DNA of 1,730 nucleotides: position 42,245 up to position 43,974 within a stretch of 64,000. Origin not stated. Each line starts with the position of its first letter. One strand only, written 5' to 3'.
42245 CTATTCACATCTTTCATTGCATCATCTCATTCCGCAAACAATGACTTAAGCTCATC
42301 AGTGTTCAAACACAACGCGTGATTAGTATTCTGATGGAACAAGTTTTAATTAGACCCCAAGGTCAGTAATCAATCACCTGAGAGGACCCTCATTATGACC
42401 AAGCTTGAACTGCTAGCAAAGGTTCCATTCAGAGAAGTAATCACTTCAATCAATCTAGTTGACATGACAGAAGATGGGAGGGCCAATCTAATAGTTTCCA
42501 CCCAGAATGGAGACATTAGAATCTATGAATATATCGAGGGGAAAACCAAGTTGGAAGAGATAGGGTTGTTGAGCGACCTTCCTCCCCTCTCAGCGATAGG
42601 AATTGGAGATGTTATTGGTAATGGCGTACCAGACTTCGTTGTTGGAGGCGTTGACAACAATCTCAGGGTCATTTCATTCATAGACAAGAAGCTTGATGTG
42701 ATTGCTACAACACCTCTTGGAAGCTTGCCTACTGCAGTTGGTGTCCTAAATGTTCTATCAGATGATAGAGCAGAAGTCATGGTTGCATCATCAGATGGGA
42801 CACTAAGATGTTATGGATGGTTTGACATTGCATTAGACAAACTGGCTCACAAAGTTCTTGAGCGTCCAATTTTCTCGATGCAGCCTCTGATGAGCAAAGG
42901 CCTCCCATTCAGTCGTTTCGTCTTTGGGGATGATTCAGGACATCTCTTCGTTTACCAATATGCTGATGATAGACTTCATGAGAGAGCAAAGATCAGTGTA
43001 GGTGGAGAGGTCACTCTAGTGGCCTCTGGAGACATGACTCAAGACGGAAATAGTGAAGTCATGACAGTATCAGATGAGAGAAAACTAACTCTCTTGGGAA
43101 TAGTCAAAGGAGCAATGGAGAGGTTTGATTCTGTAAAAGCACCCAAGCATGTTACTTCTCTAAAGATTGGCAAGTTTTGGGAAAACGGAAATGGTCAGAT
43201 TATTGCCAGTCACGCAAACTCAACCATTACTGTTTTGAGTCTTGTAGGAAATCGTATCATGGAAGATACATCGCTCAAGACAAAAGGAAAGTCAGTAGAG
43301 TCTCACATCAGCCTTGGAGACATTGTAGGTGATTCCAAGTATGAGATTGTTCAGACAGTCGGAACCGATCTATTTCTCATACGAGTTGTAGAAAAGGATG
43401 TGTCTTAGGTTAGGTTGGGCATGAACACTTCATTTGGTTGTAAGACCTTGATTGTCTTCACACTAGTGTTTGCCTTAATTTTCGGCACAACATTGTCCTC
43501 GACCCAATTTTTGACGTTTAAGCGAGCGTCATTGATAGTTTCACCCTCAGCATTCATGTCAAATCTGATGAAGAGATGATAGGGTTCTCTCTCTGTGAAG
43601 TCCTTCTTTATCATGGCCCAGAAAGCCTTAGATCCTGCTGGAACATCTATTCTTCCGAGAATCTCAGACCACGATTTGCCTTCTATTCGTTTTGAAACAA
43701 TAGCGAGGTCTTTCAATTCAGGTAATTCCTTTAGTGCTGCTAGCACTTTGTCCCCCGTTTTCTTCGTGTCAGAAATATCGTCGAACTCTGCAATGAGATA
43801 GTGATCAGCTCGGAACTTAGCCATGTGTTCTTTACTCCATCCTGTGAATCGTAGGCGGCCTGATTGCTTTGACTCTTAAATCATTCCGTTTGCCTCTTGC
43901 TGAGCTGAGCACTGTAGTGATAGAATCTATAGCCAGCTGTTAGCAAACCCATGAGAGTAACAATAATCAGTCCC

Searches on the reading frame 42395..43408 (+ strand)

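Call 28: search_protein_families(library=pfam, proteins=[window:42395-43408:+], max_evalue=0.001)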
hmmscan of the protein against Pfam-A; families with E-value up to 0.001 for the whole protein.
window:42395-43408:+ (337 aa): 6 families
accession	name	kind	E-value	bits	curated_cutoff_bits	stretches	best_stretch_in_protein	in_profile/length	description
PF23743.1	Beta-prop_BBS7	-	3.8e-08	33.4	27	1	15-51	220-256/299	BBS7 beta-propeller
PF13517.12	FG-GAP_3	-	1.2e-07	32.6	26.9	0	23-83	1-61/61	FG-GAP-like repeat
PF23726.1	Beta-prop_RSE1_2nd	-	3.1e-07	30.4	30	0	34-142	123-239/327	RSE1/DDB1/CPSF1 second beta-propeller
PF14783.12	BBS2_Mid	-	4e-06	27.3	27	0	18-50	1-33/108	Ciliary BBSome complex subunit 2, middle region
PF25292.1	Beta-prop_CGLA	-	2e-05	24.7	26.8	0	180-314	162-296/316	Lambda-carrageenase beta-propeller domain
PF03178.21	CPSF_A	-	0.00021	21.2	27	0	175-239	187-255/319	CPSF A subunit region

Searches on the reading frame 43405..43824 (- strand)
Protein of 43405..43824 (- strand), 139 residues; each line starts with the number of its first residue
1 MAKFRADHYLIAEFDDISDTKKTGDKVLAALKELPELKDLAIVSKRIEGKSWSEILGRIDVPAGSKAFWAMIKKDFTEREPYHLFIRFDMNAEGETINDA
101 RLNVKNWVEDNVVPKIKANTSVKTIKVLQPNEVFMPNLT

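Call 28: search_protein_families(library=pfam, proteins=[window:43405-43824:-], max_evalue=0.001)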
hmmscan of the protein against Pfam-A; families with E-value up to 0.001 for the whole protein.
window:43405-43824:- (139 aa): 0 families

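Call 32: search_solved_structures(query=window:43405-43821:-, max_evalue=1)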
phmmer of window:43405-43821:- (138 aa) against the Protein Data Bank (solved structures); distinct sequences matched with E-value up to 1: 4.
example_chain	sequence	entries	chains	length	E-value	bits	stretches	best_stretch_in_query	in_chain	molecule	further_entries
2h27_A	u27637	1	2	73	0.51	13.7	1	26-65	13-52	RNA polymerase Sigma E factor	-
9evv_A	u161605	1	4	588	0.88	13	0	89-130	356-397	L-arabinonate dehydratase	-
5j83_A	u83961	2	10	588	0.88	13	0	89-130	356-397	Dihydroxyacid dehydratase/phosphogluconate dehydratase | Dihydroxy-acid dehydratase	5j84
5j85_A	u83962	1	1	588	0.89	12.9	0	89-130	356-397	Dihydroxyacid dehydratase/phosphogluconate dehydratase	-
